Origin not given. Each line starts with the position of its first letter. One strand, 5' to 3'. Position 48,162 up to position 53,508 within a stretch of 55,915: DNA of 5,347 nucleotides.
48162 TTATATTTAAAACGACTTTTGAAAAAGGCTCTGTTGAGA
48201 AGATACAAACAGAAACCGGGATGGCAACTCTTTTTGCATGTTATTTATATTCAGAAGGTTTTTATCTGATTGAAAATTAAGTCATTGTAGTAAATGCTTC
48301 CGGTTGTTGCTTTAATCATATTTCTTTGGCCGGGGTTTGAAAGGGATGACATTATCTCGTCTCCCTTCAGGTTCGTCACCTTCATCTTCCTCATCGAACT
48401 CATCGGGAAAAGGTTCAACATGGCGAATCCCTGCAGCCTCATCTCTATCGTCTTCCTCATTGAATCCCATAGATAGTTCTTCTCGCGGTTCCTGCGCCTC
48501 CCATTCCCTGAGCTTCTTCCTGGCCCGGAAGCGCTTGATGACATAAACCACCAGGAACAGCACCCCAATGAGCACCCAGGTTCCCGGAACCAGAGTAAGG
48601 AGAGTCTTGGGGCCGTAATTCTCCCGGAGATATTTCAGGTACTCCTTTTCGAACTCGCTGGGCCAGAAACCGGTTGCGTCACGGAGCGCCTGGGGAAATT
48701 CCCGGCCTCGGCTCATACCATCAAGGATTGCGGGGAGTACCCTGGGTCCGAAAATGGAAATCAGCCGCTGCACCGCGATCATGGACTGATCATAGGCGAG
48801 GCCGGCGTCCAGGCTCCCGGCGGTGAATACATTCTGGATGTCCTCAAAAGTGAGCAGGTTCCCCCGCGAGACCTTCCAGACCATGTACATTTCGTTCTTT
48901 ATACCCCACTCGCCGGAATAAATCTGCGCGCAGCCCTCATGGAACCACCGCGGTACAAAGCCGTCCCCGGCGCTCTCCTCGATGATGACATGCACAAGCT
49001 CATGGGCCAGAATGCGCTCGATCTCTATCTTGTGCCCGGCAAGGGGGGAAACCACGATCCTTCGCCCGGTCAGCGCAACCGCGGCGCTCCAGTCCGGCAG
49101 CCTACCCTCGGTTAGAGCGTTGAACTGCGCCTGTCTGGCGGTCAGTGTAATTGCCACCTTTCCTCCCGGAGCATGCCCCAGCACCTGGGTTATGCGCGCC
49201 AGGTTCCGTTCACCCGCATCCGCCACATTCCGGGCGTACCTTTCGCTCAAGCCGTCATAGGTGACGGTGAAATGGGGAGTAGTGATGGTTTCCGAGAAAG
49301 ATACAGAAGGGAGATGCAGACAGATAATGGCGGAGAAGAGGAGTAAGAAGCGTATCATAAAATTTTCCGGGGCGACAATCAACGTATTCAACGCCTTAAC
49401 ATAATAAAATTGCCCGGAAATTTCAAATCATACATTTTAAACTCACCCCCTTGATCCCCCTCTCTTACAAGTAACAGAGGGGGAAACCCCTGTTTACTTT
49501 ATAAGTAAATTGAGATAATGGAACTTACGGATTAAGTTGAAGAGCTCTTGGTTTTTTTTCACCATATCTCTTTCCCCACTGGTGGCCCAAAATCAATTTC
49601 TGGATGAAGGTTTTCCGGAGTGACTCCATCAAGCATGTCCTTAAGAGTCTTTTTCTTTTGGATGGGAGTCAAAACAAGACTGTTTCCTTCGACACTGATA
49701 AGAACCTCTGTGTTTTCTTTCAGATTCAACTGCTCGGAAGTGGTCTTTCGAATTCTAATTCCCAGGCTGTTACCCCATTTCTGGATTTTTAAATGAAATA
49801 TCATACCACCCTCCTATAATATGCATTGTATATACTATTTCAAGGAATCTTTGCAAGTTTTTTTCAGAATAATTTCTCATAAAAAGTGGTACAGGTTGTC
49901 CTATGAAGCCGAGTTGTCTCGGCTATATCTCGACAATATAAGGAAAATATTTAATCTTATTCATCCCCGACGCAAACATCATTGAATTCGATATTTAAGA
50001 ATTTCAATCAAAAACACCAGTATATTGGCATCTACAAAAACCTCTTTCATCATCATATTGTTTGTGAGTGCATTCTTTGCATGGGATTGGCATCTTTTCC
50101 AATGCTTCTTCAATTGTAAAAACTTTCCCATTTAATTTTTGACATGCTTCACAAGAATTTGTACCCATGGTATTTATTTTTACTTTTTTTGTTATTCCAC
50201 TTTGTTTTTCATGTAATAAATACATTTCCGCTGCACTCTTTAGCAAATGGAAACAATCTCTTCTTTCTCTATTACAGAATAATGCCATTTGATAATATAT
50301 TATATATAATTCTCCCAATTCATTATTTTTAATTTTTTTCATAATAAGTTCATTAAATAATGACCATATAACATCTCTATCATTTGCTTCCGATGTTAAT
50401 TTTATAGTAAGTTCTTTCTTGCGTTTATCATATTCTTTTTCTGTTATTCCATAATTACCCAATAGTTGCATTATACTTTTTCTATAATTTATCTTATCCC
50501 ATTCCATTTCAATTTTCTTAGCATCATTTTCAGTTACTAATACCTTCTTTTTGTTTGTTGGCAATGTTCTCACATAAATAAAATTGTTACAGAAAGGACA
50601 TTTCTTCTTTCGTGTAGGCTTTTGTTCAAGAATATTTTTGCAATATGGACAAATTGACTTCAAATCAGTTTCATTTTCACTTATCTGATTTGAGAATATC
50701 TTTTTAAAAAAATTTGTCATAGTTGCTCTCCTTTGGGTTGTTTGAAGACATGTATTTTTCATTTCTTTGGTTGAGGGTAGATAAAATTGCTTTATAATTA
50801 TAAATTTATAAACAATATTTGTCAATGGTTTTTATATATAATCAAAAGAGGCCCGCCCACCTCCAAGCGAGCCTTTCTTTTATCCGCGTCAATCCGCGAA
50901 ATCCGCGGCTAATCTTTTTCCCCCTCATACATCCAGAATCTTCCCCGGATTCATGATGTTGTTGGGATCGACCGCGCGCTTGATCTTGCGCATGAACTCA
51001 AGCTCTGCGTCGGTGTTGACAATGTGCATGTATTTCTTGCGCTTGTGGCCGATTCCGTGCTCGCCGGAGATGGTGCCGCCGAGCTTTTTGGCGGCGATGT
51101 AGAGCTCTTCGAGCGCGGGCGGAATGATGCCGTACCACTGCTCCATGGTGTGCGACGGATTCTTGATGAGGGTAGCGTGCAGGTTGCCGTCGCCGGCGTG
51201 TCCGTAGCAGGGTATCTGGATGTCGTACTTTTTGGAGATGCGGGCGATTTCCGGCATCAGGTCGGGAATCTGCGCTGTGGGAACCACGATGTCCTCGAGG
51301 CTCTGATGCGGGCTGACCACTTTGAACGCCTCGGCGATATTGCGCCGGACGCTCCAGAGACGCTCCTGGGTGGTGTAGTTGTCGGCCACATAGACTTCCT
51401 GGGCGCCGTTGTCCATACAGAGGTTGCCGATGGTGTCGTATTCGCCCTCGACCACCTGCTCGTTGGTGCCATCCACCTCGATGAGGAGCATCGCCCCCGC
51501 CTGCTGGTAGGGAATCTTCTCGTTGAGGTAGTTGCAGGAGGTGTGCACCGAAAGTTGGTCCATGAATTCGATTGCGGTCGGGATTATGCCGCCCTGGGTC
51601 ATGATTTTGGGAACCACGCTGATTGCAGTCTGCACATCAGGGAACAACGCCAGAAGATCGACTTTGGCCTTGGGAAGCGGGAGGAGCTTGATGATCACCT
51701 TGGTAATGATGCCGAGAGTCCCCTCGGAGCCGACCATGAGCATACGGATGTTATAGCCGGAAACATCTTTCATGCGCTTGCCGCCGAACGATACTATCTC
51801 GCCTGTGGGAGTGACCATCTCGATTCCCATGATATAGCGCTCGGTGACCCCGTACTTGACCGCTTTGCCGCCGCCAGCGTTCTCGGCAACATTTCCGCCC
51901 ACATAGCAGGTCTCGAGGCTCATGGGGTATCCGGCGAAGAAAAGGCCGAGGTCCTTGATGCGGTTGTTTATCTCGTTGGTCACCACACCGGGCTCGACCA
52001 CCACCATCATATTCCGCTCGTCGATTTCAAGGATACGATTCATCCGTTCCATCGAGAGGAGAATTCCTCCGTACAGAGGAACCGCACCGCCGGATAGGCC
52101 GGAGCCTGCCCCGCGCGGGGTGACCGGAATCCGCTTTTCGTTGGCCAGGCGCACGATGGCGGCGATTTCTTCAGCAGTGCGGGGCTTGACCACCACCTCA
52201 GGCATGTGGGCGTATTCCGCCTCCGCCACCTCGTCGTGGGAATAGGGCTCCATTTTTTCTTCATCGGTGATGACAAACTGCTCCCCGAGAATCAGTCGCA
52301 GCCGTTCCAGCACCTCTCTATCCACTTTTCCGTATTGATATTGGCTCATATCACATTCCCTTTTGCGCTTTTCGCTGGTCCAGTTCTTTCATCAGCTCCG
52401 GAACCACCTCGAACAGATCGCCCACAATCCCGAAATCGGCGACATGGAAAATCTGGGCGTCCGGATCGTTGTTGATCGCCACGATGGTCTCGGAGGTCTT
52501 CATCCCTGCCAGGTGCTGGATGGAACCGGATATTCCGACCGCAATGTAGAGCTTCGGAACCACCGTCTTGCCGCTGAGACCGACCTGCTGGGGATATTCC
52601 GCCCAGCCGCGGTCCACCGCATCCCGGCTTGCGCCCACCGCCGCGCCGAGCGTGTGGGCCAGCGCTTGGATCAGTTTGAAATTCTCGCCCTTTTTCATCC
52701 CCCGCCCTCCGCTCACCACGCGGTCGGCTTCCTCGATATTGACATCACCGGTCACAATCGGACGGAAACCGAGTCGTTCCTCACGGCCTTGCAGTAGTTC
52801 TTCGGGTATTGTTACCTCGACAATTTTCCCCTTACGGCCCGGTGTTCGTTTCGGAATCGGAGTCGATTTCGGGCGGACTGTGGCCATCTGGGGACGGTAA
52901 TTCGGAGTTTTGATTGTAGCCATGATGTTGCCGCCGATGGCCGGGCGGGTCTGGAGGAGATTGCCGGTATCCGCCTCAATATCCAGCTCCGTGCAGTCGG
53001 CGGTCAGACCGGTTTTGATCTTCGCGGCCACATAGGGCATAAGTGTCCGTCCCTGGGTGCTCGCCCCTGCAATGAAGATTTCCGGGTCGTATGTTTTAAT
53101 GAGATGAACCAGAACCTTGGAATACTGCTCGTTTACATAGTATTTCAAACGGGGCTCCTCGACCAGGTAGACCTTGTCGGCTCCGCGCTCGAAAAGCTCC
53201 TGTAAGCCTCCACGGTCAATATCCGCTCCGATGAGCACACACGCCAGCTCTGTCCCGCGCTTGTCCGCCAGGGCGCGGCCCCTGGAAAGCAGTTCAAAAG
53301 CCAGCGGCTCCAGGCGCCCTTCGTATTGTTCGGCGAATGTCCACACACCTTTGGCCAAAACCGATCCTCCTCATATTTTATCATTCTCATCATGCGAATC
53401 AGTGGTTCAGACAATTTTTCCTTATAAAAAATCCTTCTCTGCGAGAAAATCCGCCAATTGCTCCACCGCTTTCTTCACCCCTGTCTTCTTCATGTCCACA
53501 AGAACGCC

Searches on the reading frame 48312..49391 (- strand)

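Call 82: search_protein_families(library=pfam, proteins=[window:48312-49391:-], max_evalue=0.001)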
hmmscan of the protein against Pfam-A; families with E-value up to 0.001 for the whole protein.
window:48312-49391:- (359 aa): 1 family
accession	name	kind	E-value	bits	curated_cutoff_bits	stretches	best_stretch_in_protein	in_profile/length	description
PF13485.12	Peptidase_MA_2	-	4.7e-13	49.8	32.4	1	99-254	40-198/201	Peptidase MA superfamily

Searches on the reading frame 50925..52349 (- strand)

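Call 82: search_protein_families(library=pfam, proteins=[window:50925-52349:-], max_evalue=0.001)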
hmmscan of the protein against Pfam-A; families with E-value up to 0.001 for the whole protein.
window:50925-52349:- (474 aa): 2 families
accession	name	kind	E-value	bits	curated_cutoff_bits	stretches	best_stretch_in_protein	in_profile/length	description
PF02913.24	FAD-oxidase_C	-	2.1e-59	201.7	21.2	1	226-471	2-248/248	FAD linked oxidases, C-terminal domain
PF01565.28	FAD_binding_4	-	1e-41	142.3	26.4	1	50-188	1-138/139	FAD binding domain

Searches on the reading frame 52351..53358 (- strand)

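Call 82: search_protein_families(library=pfam, proteins=[window:52351-53358:-], max_evalue=0.001)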
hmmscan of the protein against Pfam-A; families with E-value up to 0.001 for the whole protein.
window:52351-53358:- (335 aa): 2 families
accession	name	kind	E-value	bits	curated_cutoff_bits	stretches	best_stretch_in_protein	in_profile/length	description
PF01012.27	ETF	-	4.9e-47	160.5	26.7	1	5-186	1-180/181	Electron transfer flavoprotein domain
PF00766.25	ETF_alpha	-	5.1e-36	123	27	1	207-287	1-81/81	Electron transfer flavoprotein FAD-binding domain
